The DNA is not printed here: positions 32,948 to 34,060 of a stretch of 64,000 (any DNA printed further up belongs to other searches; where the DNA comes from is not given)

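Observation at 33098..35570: Three-gene TIR / membrane-anchored HNH / membrane-protein operon: candidate undescribed Thoeris-like defence system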

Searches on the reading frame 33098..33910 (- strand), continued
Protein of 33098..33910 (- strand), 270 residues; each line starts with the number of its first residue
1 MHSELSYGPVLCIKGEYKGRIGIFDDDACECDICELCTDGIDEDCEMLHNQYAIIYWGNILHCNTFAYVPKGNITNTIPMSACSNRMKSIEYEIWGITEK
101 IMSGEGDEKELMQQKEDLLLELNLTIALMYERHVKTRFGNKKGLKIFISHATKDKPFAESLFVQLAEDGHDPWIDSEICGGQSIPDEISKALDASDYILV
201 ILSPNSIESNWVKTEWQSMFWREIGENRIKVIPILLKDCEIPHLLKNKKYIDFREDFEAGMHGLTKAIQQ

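Call 55: search_protein_families(library=padloc, proteins=[L112:5980-6783:+, L124:5998-6759:+, L127:6001-6756:+, L134:5989-6780:+, L107:4915-5757:+, L105:2259-2996:+, L139:3319-4095:+, P0122, P0127, P0128], max_evalue=0.00001)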
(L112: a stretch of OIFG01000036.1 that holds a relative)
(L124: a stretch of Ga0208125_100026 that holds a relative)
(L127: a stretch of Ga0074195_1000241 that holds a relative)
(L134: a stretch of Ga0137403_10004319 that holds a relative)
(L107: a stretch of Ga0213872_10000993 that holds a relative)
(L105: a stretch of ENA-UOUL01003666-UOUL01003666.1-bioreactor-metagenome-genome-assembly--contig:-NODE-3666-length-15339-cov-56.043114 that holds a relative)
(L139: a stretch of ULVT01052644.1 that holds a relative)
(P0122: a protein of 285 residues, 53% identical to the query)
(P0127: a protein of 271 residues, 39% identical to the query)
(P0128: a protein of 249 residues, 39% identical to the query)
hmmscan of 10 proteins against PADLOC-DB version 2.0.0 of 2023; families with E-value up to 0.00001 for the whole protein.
L112:5980-6783:+ (267 aa): 13 families
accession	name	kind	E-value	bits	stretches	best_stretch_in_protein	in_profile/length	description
PDLC05062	PDC-S66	-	3.9e-20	70.5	1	125-227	139-241/282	-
PDLC03957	bSEFIR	-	5.1e-12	44.3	1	114-261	20-181/412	-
PDLC02403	Aga_TIR-PNTD1-PNTD2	-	9.1e-12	42.7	1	136-262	4-133/443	Class I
PDLC02421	Aga_TIR-PNTD1-PNTD2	-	1.1e-10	39.2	1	136-262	5-134/430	Class I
PDLC00417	ThsB1|ThsB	-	2.9e-10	38.1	1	136-226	168-259/303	TIR-like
PDLC02012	SAVED5--SAVED_TIR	-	2.4e-09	34.8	1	133-207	13-87/404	-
PDLC02962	RT-TIR_XII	-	8.6e-09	32.8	1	114-250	333-466/478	single gene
PDLC00422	ThsB1|ThsB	-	1.3e-08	32.5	1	131-227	37-137/194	TIR-like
PDLC02416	Aga_REase-TIR-PNTD1-PNTD2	-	5.2e-08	30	1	95-262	125-280/572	Class I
PDLC02961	RT-TIR_XII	-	1.3e-07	28.9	1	107-248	322-460/475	single gene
PDLC00436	ThsB1|ThsB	-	5e-07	27.4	1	118-207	19-112/183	TIR-like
PDLC03015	TIR-NLR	-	5.2e-07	26.7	1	136-231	3-97/824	-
PDLC00419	ThsB1|ThsB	-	7.9e-06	23.8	0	125-206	18-103/165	TIR-like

L124:5998-6759:+ (253 aa): 16 families
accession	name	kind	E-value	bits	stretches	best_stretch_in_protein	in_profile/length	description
PDLC05062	PDC-S66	-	1.1e-23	82.1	1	85-213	105-240/282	-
PDLC02012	SAVED5--SAVED_TIR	-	4.1e-13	47.2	1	122-215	14-104/404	-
PDLC00436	ThsB1|ThsB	-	2e-12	45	1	96-194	10-112/183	TIR-like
PDLC00422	ThsB1|ThsB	-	1.8e-11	41.9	1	117-214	36-137/194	TIR-like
PDLC00417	ThsB1|ThsB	-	5.3e-11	40.6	1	82-212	131-258/303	TIR-like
PDLC03957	bSEFIR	-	9.5e-11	40.1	1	114-249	35-182/412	-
PDLC02403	Aga_TIR-PNTD1-PNTD2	-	1.1e-10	39.2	1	124-252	5-136/443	Class I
PDLC02962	RT-TIR_XII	-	5.4e-10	36.7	1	71-234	297-463/478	single gene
PDLC02421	Aga_TIR-PNTD1-PNTD2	-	3.7e-09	34.2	1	123-252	5-137/430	Class I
PDLC02961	RT-TIR_XII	-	4.7e-09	33.7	1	70-235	295-460/475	single gene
PDLC00430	ThsB1|ThsB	-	1.1e-08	32.9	1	75-154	24-98/269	TIR-like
PDLC00419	ThsB1|ThsB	-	4.4e-08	31.1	1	110-199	16-107/165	TIR-like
PDLC03015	TIR-NLR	-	1.4e-07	28.6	1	123-217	3-96/824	-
PDLC00423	ThsB1|ThsB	-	4e-07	27.9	1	110-213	24-131/190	TIR-like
PDLC00426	ThsB1|ThsB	-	5.2e-06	24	0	85-195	204-318/352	TIR-like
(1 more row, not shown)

L127:6001-6756:+ (251 aa): 11 families
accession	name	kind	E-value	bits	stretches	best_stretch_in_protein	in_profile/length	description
PDLC05062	PDC-S66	-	6.4e-22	76.3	1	118-208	150-240/282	-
PDLC02403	Aga_TIR-PNTD1-PNTD2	-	5.5e-14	50.1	1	119-240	5-129/443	Class I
PDLC02421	Aga_TIR-PNTD1-PNTD2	-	1.5e-13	48.7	1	118-239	5-129/430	Class I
PDLC00417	ThsB1|ThsB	-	3e-11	41.4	1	118-197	168-248/303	TIR-like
PDLC03957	bSEFIR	-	4.7e-11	41.1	1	108-244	37-182/412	-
PDLC02962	RT-TIR_XII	-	1.5e-09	35.2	1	102-209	331-439/478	single gene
PDLC02012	SAVED5--SAVED_TIR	-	8e-09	33.1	1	118-189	15-87/404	-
PDLC02961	RT-TIR_XII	-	1.6e-07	28.6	1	111-207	342-433/475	single gene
PDLC00436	ThsB1|ThsB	-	2.5e-07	28.3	1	99-200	18-121/183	TIR-like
PDLC00426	ThsB1|ThsB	-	2e-06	25.3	1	101-207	222-332/352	TIR-like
PDLC02416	Aga_REase-TIR-PNTD1-PNTD2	-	9.1e-06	22.6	0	120-242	159-278/572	Class I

L134:5989-6780:+ (263 aa): 8 families
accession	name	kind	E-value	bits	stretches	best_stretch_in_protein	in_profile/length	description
PDLC05062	PDC-S66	-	2.1e-14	51.7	1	105-205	140-240/282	-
PDLC02421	Aga_TIR-PNTD1-PNTD2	-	2.6e-12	44.6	1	116-241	6-134/430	Class I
PDLC02403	Aga_TIR-PNTD1-PNTD2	-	3.4e-11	40.8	1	116-241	5-133/443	Class I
PDLC02012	SAVED5--SAVED_TIR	-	1.1e-09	36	1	107-186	6-87/404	-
PDLC00422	ThsB1|ThsB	-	1.2e-07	29.4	1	106-206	33-137/194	TIR-like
PDLC02416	Aga_REase-TIR-PNTD1-PNTD2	-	3e-07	27.5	1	116-241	158-280/572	Class I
PDLC03957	bSEFIR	-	1.5e-06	26.3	0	119-164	44-92/412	-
PDLC00436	ThsB1|ThsB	-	8.1e-06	23.4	0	100-186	22-112/183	TIR-like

L107:4915-5757:+ (280 aa): 11 families
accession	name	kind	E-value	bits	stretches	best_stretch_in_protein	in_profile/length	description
PDLC05062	PDC-S66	-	5.1e-19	66.8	1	133-231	142-240/282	-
PDLC02403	Aga_TIR-PNTD1-PNTD2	-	6.1e-15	53.2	1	141-263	4-129/443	Class I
PDLC02421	Aga_TIR-PNTD1-PNTD2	-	1.4e-14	52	1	140-262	4-129/430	Class I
PDLC02012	SAVED5--SAVED_TIR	-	9.4e-12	42.7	1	136-234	13-105/404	-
PDLC00417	ThsB1|ThsB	-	1.2e-09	36.1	1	133-233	160-261/303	TIR-like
PDLC03957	bSEFIR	-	4.2e-08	31.4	1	139-261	38-176/412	-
PDLC02416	Aga_REase-TIR-PNTD1-PNTD2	-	6.1e-08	29.8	1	140-267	156-280/572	Class I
PDLC00436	ThsB1|ThsB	-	1.1e-06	26.3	1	131-212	27-112/183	TIR-like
PDLC02962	RT-TIR_XII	-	1.5e-06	25.4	1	133-251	339-462/478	single gene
PDLC02961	RT-TIR_XII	-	1.9e-06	25.1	1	132-233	340-436/475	single gene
PDLC02400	Aga_TIR-PNTD1-PNTD2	-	3.4e-06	23.6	1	136-267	183-317/639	Class I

L105:2259-2996:+ (245 aa): 9 families
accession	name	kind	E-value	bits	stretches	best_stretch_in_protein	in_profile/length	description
PDLC05062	PDC-S66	-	2.4e-18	64.6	1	113-209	144-240/282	-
PDLC03957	bSEFIR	-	2.9e-10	38.5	1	132-244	56-181/412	-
PDLC02403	Aga_TIR-PNTD1-PNTD2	-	1.4e-09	35.6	1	120-242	5-130/443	Class I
PDLC02421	Aga_TIR-PNTD1-PNTD2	-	4.6e-09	33.9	1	119-241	5-130/430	Class I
PDLC02962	RT-TIR_XII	-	5.9e-09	33.3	1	106-233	334-466/478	single gene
PDLC02961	RT-TIR_XII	-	2.1e-08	31.6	1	103-213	333-438/475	single gene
PDLC00417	ThsB1|ThsB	-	2.4e-07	28.6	1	115-209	164-259/303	TIR-like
PDLC02012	SAVED5--SAVED_TIR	-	2.6e-07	28.1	1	119-189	15-85/404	-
PDLC00422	ThsB1|ThsB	-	8.3e-06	23.4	0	119-210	42-137/194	TIR-like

L139:3319-4095:+ (258 aa): 8 families
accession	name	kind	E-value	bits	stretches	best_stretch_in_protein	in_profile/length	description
PDLC05062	PDC-S66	-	6.6e-19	66.4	1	123-219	143-240/282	-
PDLC03957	bSEFIR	-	6.9e-15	53.7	1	115-194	37-107/412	-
PDLC02421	Aga_TIR-PNTD1-PNTD2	-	3.6e-12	44.1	1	129-251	4-132/430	Class I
PDLC02012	SAVED5--SAVED_TIR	-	6.6e-11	39.9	1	129-216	14-101/404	-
PDLC02403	Aga_TIR-PNTD1-PNTD2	-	2.7e-10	37.9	1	130-252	4-128/443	Class I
PDLC00419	ThsB1|ThsB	-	1e-06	26.7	1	117-218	16-121/165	TIR-like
PDLC03825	spbK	-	1.1e-06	26.4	1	90-254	113-280/308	-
PDLC00417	ThsB1|ThsB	-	5.8e-06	24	1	129-220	167-260/303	TIR-like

P0122 (285 aa): 11 families
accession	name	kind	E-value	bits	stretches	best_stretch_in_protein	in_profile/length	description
PDLC05062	PDC-S66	-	1.5e-21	75.1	1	125-249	118-240/282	-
PDLC03957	bSEFIR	-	6.6e-14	50.5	1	157-283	38-180/412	-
PDLC02403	Aga_TIR-PNTD1-PNTD2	-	3.5e-10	37.5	1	160-283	5-131/443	Class I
PDLC02962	RT-TIR_XII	-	5.7e-10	36.6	1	146-255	334-444/478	single gene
PDLC02421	Aga_TIR-PNTD1-PNTD2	-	1.4e-09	35.6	1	159-283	5-132/430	Class I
PDLC02012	SAVED5--SAVED_TIR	-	2.2e-09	34.9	1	159-230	15-87/404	-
PDLC00417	ThsB1|ThsB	-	4.4e-09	34.3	1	154-250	163-260/303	TIR-like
PDLC03015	TIR-NLR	-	2.3e-07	27.9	1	158-253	2-96/824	-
PDLC02961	RT-TIR_XII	-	2.4e-06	24.7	1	132-250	323-435/475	single gene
PDLC00420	ThsB1|ThsB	-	4e-06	24.2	1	160-255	4-102/319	TIR-like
PDLC00434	ThsB1|ThsB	-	4.5e-06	24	1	158-233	139-215/396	TIR-like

P0127 (271 aa): 14 families
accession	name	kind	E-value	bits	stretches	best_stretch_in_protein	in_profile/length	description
PDLC05062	PDC-S66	-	7.9e-16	56.3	1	119-232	124-236/282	-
PDLC02421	Aga_TIR-PNTD1-PNTD2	-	7.3e-11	39.8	1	146-271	4-132/430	Class I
PDLC02012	SAVED5--SAVED_TIR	-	8.1e-11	39.6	1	147-218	15-87/404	-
PDLC02403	Aga_TIR-PNTD1-PNTD2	-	8.8e-11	39.5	1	147-271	4-131/443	Class I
PDLC02962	RT-TIR_XII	-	8.4e-10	36.1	1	135-259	335-464/478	single gene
PDLC00419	ThsB1|ThsB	-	1.1e-08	33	1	137-236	18-121/165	TIR-like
PDLC00436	ThsB1|ThsB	-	9.1e-08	29.8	1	122-241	11-134/183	TIR-like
PDLC02416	Aga_REase-TIR-PNTD1-PNTD2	-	3.6e-07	27.2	1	137-271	148-278/572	Class I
PDLC00420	ThsB1|ThsB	-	6.2e-07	26.9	1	151-247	7-106/319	TIR-like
PDLC03957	bSEFIR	-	6.7e-07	27.4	1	152-270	47-179/412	-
PDLC00422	ThsB1|ThsB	-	2.3e-06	25.2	1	142-239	38-138/194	TIR-like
PDLC00417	ThsB1|ThsB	-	2.7e-06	25.1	1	143-236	164-258/303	TIR-like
PDLC02961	RT-TIR_XII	-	3.8e-06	24.1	1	122-255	325-456/475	single gene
PDLC00426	ThsB1|ThsB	-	6.6e-06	23.6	1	127-227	219-324/352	TIR-like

P0128 (249 aa): 12 families
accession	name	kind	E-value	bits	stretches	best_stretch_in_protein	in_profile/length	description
PDLC05062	PDC-S66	-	4.3e-19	67.1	1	75-209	106-240/282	-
PDLC03957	bSEFIR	-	1.9e-10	39.1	1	114-245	36-182/412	-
PDLC02012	SAVED5--SAVED_TIR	-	3.8e-10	37.4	1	119-205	15-101/404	-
PDLC02403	Aga_TIR-PNTD1-PNTD2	-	8e-10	36.3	1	120-245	5-133/443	Class I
PDLC02421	Aga_TIR-PNTD1-PNTD2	-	3e-09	34.5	1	119-245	5-134/430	Class I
PDLC00417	ThsB1|ThsB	-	8.8e-08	30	1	118-210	167-260/303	TIR-like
PDLC00436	ThsB1|ThsB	-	1.2e-07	29.4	1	114-208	32-129/183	TIR-like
PDLC00426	ThsB1|ThsB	-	2.5e-07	28.3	1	105-207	225-331/352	TIR-like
PDLC00419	ThsB1|ThsB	-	1.8e-06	25.9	1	116-209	26-122/165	TIR-like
PDLC00420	ThsB1|ThsB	-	3e-06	24.6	1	120-215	4-102/319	TIR-like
PDLC00425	ThsB1|ThsB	-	4.1e-06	24.1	1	116-231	250-370/389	TIR-like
PDLC03015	TIR-NLR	-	6.2e-06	23.2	1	118-215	2-98/824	-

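Call 71: search_dna_similar(query=window:33098-33910:-, collection=phages, mode=protein, max_rows=10)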
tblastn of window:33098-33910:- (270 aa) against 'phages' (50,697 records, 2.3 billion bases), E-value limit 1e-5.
No match.

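Call 97: search_solved_structures(query=A3, max_evalue=0.001)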
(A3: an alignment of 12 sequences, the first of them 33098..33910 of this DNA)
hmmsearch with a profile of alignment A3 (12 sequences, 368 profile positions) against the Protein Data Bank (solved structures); distinct sequences matched with E-value up to 0.001: 42.
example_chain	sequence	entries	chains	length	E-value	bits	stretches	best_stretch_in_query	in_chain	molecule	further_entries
7uxr_A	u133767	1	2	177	3e-19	72.5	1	132-225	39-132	TIR domain protein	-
7uwg_A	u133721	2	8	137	1.6e-18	70.1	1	134-225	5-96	Molecular chaperone Tir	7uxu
8g83_A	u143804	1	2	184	2.1e-18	69.7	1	132-225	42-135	NAD(+) hydrolase AbTIR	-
9mud_K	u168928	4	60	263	1.4e-17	67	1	135-258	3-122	Cat1 (CRISPR associated TIR 1) pentagonal filament | Cat1 (CRISPR associated TIR 1) pentagonal filament assembly | Cat1 (CRISPR-associated TIR 1)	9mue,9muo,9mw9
3h16_A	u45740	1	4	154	1.5e-15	60.3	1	132-226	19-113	TIR protein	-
4lzp_B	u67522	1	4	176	1.4e-13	53.8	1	128-226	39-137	Putative uncharacterized protein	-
4c7m_A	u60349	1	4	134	1.9e-13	53.4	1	135-226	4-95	Toll/interleukin-1 receptor domain-containing protein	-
7jlv_A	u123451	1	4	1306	2.3e-11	46.6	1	135-226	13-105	Disease resistance protein Roq1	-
7jlu_A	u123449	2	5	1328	2.3e-11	46.5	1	135-226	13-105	Disease resistance protein Roq1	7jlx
4lqc_A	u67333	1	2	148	2.4e-11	46.5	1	134-226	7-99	TcpB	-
1fyv_A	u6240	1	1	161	1.7e-10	43.7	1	136-229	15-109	TOLL-LIKE RECEPTOR 1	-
7nuw_A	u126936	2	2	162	1.7e-10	43.7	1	136-229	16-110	Toll-like receptor 1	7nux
7nt7_A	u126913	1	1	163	1.7e-10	43.7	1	136-229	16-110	Toll-like receptor 1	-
4om7_A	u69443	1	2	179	1.2e-09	40.8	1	136-233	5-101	Toll-like receptor 6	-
7ylf_A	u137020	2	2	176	7.5e-09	38.3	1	135-245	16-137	Toll-like receptor 15 | Toll-like receptor 2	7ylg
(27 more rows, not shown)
